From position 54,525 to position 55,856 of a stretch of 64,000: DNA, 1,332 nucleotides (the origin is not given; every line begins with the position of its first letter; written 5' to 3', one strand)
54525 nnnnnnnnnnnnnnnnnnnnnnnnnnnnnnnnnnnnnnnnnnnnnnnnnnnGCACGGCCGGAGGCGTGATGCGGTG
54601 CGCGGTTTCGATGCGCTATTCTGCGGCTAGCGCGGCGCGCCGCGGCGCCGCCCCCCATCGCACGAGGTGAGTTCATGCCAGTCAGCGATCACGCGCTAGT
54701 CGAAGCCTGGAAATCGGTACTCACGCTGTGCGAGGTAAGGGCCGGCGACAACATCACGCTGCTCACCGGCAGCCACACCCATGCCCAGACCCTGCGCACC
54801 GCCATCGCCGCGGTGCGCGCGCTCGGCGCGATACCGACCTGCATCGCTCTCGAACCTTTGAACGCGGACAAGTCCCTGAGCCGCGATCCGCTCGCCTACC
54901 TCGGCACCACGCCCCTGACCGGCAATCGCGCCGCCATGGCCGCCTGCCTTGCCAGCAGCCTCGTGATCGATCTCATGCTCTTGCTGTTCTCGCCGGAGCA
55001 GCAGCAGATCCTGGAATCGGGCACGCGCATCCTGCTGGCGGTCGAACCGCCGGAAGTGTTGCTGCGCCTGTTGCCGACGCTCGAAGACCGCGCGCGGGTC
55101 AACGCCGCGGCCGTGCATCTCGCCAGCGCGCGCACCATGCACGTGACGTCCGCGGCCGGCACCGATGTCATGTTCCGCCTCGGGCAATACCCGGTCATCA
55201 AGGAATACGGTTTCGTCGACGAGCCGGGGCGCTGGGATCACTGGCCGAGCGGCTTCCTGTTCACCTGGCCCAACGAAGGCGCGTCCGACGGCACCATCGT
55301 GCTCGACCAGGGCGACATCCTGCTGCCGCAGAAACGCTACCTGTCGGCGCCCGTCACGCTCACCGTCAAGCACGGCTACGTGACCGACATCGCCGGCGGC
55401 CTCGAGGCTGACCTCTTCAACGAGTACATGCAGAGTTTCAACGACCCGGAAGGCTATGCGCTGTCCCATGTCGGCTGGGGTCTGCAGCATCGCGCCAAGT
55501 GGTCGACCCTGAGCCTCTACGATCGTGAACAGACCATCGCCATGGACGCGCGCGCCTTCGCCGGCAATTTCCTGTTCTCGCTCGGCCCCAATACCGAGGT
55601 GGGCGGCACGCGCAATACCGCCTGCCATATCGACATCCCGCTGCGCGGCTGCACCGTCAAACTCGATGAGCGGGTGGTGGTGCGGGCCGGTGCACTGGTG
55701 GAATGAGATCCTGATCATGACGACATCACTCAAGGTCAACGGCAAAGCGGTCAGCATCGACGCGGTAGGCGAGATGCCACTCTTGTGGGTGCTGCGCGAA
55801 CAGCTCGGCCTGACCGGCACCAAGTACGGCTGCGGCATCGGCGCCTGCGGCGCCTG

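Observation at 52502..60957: Compact, translationally coupled cluster combining a NicX-like ring-cleavage dioxygenase, an IorAB-like Mo-hydroxylase, an HExxH protein and an amidase (candidate new N-heterocycle pathway)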

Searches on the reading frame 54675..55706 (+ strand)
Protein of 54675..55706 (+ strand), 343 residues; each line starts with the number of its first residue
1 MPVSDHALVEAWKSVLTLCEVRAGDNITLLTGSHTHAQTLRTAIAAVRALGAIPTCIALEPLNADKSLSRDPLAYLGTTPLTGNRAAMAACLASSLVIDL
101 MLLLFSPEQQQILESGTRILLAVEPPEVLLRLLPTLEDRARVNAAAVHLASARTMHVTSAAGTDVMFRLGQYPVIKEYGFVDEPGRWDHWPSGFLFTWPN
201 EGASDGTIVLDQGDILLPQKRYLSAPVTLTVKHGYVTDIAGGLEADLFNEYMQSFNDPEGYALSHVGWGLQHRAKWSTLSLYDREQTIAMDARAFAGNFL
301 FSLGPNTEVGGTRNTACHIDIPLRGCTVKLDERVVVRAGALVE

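Call 5: search_protein_families(library=pfam, proteins=[window:54675-55706:+], max_evalue=0.01)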
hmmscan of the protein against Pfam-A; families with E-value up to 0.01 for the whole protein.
window:54675-55706:+ (343 aa): 0 families

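Call 6: search_protein_families(library=ncbifam, proteins=[window:54675-55706:+], max_evalue=0.01)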
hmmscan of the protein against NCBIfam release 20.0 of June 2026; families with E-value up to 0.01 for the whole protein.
window:54675-55706:+ (343 aa): 0 families

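Call 7: search_solved_structures(query=window:54675-55706:+, max_evalue=10, show_alignments=2)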
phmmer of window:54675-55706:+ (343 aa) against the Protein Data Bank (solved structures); distinct sequences matched with E-value up to 10: 1.
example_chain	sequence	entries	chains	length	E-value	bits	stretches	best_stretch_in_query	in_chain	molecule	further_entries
7cn3_A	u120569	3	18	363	3.8e-120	404.4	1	1-342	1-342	2,5-dihydroxypyridine 5,6-dioxygenase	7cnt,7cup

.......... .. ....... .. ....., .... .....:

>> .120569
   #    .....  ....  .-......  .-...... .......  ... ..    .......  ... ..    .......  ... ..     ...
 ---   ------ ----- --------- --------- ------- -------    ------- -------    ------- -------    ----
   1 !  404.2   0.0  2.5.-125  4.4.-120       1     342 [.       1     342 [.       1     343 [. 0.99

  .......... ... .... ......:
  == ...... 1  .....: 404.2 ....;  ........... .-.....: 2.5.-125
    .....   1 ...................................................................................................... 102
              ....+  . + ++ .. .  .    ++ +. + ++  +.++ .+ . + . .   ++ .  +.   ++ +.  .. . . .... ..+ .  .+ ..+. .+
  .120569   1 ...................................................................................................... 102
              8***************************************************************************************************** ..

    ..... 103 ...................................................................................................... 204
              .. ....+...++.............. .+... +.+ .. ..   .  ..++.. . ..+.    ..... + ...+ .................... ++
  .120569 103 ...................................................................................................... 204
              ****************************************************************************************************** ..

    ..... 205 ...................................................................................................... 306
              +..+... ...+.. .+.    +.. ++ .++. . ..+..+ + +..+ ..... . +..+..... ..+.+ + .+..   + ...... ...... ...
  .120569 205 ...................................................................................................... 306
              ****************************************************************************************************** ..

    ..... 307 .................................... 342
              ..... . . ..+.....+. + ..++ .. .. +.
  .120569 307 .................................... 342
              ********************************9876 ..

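Call 8: search_protein_families(library=pfam, proteins=[window:54675-55706:+], max_evalue=10)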
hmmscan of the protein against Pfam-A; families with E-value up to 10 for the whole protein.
window:54675-55706:+ (343 aa): 0 families

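Call 21: find_related_loci(query=window:54675-55703:+, collection=genome_contigs, flank=10000)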
Query window:54675-55703:+ (343 aa) in genome_contigs; peptide patterns used: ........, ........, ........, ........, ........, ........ (x = any residue, [..] = any of these).
600 stretches matched a pattern (row limit reached: there are more); 556 encode a relative of the query (tblastn E <= 1e-3); the best 80 are kept; 80 distinct loci.
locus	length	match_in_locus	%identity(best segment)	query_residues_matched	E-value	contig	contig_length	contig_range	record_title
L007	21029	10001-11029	92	1-343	0e+0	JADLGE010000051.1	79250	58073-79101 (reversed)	MAG: Gammaproteobacteria bacterium isolate SJ420 c_000000431957, whole genome shotgun sequence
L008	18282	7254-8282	85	1-343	0e+0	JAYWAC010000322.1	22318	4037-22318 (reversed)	MAG: Pseudomonadota bacterium isolate GL92_UP_concoct_102 GL92_UP_concoct_102_321, whole genome shotgun sequence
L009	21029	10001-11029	83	1-343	0e+0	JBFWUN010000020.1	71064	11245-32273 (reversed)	MAG: Gammaproteobacteria bacterium isolate CA_2019_TPBF_71 NODE_2943_length_71064_cov_35.065311_TPBF, whole genome shotg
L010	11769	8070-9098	84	1-343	0e+0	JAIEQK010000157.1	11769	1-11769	MAG: Gammaproteobacteria bacterium isolate co.spades.DASTOOL.2.5kb_146 c_000000429772, whole genome shotgun sequence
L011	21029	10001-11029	81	1-343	4e-177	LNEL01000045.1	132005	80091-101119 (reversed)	MAG: Gammaproteobacteria bacterium Ga0077536 Ga0077536_135.1, whole genome shotgun sequence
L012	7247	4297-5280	80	1-328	5e-171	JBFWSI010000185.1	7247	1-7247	MAG: Gammaproteobacteria bacterium isolate CA_2019_TPBF_226 NODE_40568_length_7247_cov_2.837360_TPBF, whole genome shotg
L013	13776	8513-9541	69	1-343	1e-164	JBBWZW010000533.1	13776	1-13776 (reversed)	MAG: Burkholderiales bacterium isolate Holy_399 scaffold_3381436, whole genome shotgun sequence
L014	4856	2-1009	73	6-341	7e-163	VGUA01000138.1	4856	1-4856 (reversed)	MAG: Gammaproteobacteria bacterium isolate M_surface_10_m2_141 M_surface_10_m2_141_Ga0194123_10022531, whole genome shot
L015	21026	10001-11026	71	1-342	3e-158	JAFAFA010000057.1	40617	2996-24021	MAG: Proteobacteria bacterium isolate OH_SBlB_155 k127_854468, whole genome shotgun sequence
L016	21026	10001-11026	69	1-342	2e-158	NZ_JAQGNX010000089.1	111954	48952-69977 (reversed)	MAG: Pseudomonas sp. isolate RYN_598 scaffold_74965, whole genome shotgun sequence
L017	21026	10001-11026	69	1-342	3e-158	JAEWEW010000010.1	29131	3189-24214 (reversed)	MAG: Proteobacteria bacterium isolate OH_PBlB_158 k127_89069, whole genome shotgun sequence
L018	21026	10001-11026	72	1-342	1e-159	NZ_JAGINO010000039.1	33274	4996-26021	Azospirillum picis strain IMMIB TAR-3 Ga0451089_39, whole genome shotgun sequence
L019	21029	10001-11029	65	1-343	1e-157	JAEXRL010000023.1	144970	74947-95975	MAG: Proteobacteria bacterium isolate OH_HBrB_26 k127_1051272, whole genome shotgun sequence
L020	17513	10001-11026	67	1-342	5e-157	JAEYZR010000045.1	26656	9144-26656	MAG: Proteobacteria bacterium isolate OH_CBrB_105 k127_3245801, whole genome shotgun sequence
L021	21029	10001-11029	66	1-343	7e-156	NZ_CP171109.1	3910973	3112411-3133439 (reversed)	Alcaligenes sp. WGS1538 chromosome, complete genome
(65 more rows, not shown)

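Call 24: search_protein_families(library=pfam, proteins=[L009:3388-7065:+, L009:8096-8887:+, L009:8884-9900:+, L009:14580-15845:-, L009:16533-17729:-, L011:5573-6400:+, L011:7411-8418:+, L011:8612-9526:-, L011:13769-14872:-, L011:14877-15941:-], max_evalue=0.001)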
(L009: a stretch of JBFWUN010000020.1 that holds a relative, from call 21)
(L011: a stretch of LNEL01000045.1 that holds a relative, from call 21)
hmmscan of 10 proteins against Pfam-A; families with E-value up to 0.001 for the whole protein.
L009:3388-7065:+ (1225 aa): 4 families
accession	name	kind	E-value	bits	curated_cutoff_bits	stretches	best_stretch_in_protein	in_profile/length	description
PF01642.28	MM_CoA_mutase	-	1.4e-118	397.2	22.1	2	856-1218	153-511/512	Methylmalonyl-CoA mutase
PF03308.22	MeaB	-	1.6e-38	132.7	23.1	1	279-501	31-252/273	Methylmalonyl Co-A mutase-associated GTPase MeaB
PF02310.24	B12-binding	-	5.4e-17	62.2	32.1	1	100-204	2-106/121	B12 binding domain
PF02492.25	cobW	-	1.7e-06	28.2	20.7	1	282-448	1-171/180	CobW/HypB/UreG, nucleotide-binding domain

L009:8096-8887:+ (263 aa): 2 families
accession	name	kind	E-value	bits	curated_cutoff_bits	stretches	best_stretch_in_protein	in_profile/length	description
PF00378.25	ECH_1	-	3.7e-56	190.7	27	1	12-262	4-250/251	Enoyl-CoA hydratase/isomerase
PF16113.10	ECH_2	-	5.4e-31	108.8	27.2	1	15-199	2-186/335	Enoyl-CoA hydratase/isomerase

L009:8884-9900:+ (338 aa): 3 families
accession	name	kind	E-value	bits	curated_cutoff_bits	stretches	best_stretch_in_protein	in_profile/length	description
PF00107.32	ADH_zinc_N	-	4.5e-29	101.5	31.8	1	176-299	4-128/129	Zinc-binding dehydrogenase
PF13602.12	ADH_zinc_N_2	-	1e-18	69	27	1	205-334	1-134/134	Zinc-binding dehydrogenase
PF08240.17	ADH_N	-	1.5e-18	67.4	23.5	1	28-131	1-103/104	Alcohol dehydrogenase GroES-like domain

L009:14580-15845:- (421 aa): 0 families

L009:16533-17729:- (398 aa): 1 family
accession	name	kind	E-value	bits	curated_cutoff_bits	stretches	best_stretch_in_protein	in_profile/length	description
PF03069.20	FmdA_AmdA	-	2.6e-58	198.2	27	2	234-396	197-370/373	Acetamidase/Formamidase family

L011:5573-6400:+ (275 aa): 1 family
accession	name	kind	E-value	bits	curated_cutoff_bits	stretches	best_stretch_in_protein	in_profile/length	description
PF01497.23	Peripla_BP_2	-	1.1e-11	45.1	27.5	1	25-187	1-170/235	Periplasmic binding protein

L011:7411-8418:+ (335 aa): 3 families
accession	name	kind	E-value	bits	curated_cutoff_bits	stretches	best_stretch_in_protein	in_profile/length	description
PF00107.32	ADH_zinc_N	-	4.2e-28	98.3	31.8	1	171-297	1-128/129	Zinc-binding dehydrogenase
PF08240.17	ADH_N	-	2.9e-18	66.5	23.5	1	27-130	2-104/104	Alcohol dehydrogenase GroES-like domain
PF13602.12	ADH_zinc_N_2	-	5.4e-18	66.7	27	1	208-332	6-134/134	Zinc-binding dehydrogenase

L011:8612-9526:- (304 aa): 4 families
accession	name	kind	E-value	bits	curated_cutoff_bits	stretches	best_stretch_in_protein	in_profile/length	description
PF00561.26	Abhydrolase_1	-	5.3e-19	69.3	25.8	1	68-178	2-103/245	alpha/beta hydrolase fold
PF12697.13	Abhydrolase_6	-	4.6e-15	57.3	26.3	1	75-290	7-214/217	Alpha/beta hydrolase family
PF12146.15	Hydrolase_4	-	1.2e-07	31.7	27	1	95-178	32-112/239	Serine aminopeptidase, S33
PF00326.27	Peptidase_S9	-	0.00089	19.2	22.6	0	143-199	65-123/213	Prolyl oligopeptidase family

L011:13769-14872:- (367 aa): 4 families
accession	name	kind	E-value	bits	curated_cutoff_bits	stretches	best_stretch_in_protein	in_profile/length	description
PF05762.20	VWA_CoxE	-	1.2e-56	192.1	26.4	1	142-355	3-220/222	VWA domain containing CoxE-like protein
PF00092.34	VWA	-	8.2e-05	23.3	23.8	1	196-309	2-124/174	von Willebrand factor type A domain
PF13768.12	VWA_3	-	0.00012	22.6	27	1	195-317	2-127/155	von Willebrand factor type A domain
PF13519.12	VWA_2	-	0.00028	21.9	27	0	196-296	1-106/107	von Willebrand factor type A domain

L011:14877-15941:- (354 aa): 7 families
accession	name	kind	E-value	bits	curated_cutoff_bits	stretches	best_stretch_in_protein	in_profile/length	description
PF07728.20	AAA_5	-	4.9e-13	49.7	22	1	88-241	2-139/139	AAA domain (dynein-related subfamily)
PF00004.35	AAA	-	8.1e-09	36.5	21.2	1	88-241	1-123/131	ATPase family associated with various cellular activities (AAA)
PF07726.17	AAA_3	-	2.8e-08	34.2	27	0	180-229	64-112/131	ATPase family associated with various cellular activities (AAA)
PF13191.12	AAA_16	-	2.1e-07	32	32.6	1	86-202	25-156/167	AAA ATPase domain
PF07724.20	AAA_2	-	3.7e-05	24.3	27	1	88-208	6-105/166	AAA domain (Cdc48 subfamily)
PF13401.12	AAA_22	-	4e-05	24.4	27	1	85-203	5-109/130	AAA domain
PF05496.18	RuvB_N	-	0.00014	22.1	27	0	86-112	34-60/159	Holliday junction DNA helicase RuvB P-loop domain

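Call 84: search_protein_families(library=pfam, proteins=[L010:3-842:-, L010:1030-1611:-, L010:1611-4577:-, L010:3535-4782:+, L010:4733-5359:+, L010:5421-6389:+, L010:5435-6817:-, L009:13807-14094:-, L009:17419-19392:+, L011:17594-19435:+], max_evalue=0.001)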
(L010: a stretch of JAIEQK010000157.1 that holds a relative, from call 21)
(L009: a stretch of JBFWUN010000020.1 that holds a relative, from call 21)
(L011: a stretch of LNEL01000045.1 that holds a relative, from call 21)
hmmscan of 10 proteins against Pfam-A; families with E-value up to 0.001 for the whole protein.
L010:3-842:- (280 aa): 2 families
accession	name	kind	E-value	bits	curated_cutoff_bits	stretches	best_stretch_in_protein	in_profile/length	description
PF00498.31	FHA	-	1e-15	58.3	20.7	1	30-98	2-67/67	FHA domain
PF16697.10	Yop-YscD_cpl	-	2.8e-07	31.2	33.2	1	24-104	14-90/94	Inner membrane component of T3SS, cytoplasmic domain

L010:1030-1611:- (193 aa): 0 families

L010:1611-4577:- (988 aa): 0 families

L010:3535-4782:+ (415 aa): 0 families

L010:4733-5359:+ (208 aa): 1 family
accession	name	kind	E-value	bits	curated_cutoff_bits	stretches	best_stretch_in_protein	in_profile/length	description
PF00300.27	His_Phos_1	-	5.2e-39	134.4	21.7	1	10-182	1-180/194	Histidine phosphatase superfamily (branch 1)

L010:5421-6389:+ (322 aa): 0 families

L010:5435-6817:- (460 aa): 0 families

L009:13807-14094:- (95 aa): 14 families
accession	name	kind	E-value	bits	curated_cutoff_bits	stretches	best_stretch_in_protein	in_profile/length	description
PF14697.11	Fer4_21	-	8.5e-11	42.3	35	1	13-66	6-58/59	4Fe-4S dicluster domain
PF00037.32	Fer4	-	1e-10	41.4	21.1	2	45-65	3-23/24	4Fe-4S binding domain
PF12797.12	Fer4_2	-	2.5e-10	40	24.5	2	42-62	2-22/22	4Fe-4S binding domain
PF13187.11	Fer4_9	-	6.7e-10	39.3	27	1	15-65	2-52/52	4Fe-4S dicluster domain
PF13237.11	Fer4_10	-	8e-10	38.9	25.5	1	12-61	6-53/53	4Fe-4S dicluster domain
PF12838.12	Fer4_7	-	8.8e-10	39.3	27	1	14-64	1-52/52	4Fe-4S dicluster domain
PF13484.11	Fer4_16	-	6e-08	33.8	30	1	50-71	2-22/66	4Fe-4S double cluster binding domain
PF13183.11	Fer4_8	-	1.7e-07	32.1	27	0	14-26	4-16/68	4Fe-4S dicluster domain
PF13534.11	Fer4_17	-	8e-07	30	22.2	0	50-71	2-23/61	4Fe-4S dicluster domain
PF12798.12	Fer4_3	-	1.1e-06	29.4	27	0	15-26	1-12/15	4Fe-4S binding domain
PF12800.12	Fer4_4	-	8.2e-06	26.2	24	0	47-62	1-16/17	4Fe-4S binding domain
PF25160.1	LdpA_Fe-S-bd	-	1.2e-05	25.4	27.6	1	42-68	20-46/49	LdpA Fe-S cluster-binding domain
PF17179.9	Fer4_22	-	8.9e-05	23.7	27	0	12-28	78-94/95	4Fe-4S dicluster domain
PF12837.12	Fer4_6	-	9.1e-05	22.7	25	0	43-65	2-24/24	4Fe-4S binding domain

L009:17419-19392:+ (657 aa): 4 families
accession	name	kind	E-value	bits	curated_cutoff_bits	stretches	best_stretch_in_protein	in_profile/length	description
PF01011.28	PQQ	-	6.4e-91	306.3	26.7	3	102-483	1-346/595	Glucose/ethanol/alcohol dehydrogenase, beta-propeller domain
PF13360.13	PQQ_2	-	3.5e-28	99.3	27.6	2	139-233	62-153/233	Outer membrane protein assembly factor BamB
PF13570.13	Beta-prop_ACSF4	-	1.1e-12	48.5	133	1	554-627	155-226/329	Beta-alanine-activating enzyme, beta-propeller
PF23727.1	Beta-prop_FAM234A_B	-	7.5e-05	21.9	26.4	0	155-225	47-117/467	FAM234A/B beta-propeller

L011:17594-19435:+ (613 aa): 2 families
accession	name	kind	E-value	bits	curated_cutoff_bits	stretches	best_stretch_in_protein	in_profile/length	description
PF00107.32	ADH_zinc_N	-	3.6e-12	46.8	31.8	1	445-557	1-116/129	Zinc-binding dehydrogenase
PF08240.17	ADH_N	-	4e-10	40.3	23.5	1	314-401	2-104/104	Alcohol dehydrogenase GroES-like domain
